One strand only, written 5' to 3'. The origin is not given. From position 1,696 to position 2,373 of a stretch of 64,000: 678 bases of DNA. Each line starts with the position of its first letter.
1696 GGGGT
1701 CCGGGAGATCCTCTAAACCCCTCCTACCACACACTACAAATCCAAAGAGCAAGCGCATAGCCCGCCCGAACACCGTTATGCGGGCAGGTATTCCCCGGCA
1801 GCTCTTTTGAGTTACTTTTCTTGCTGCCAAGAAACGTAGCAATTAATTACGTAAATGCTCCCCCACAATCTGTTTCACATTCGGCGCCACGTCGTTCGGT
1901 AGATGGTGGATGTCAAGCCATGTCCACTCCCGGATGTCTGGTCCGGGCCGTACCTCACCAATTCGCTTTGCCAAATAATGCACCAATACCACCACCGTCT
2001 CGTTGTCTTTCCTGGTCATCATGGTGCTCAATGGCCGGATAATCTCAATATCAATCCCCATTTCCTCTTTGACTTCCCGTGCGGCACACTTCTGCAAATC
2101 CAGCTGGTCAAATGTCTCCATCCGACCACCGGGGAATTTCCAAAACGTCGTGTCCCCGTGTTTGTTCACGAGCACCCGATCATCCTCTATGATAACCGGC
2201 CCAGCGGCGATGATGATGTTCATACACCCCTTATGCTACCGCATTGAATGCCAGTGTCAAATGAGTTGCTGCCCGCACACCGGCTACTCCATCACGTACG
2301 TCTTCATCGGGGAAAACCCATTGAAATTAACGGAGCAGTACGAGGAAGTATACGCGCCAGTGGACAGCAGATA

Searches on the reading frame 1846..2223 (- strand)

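Call 58: search_protein_families(library=pfam, proteins=[window:1846-2223:-], max_evalue=0.01)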
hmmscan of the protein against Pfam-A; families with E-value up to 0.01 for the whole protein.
window:1846-2223:- (126 aa): 2 families
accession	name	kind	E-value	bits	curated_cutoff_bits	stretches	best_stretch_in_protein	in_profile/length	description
PF00293.34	NUDIX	-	5.6e-15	56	21.1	1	7-115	6-126/134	NUDIX domain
PF14815.12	NUDIX_4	-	0.0012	19.1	35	1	10-110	4-100/113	NUDIX domain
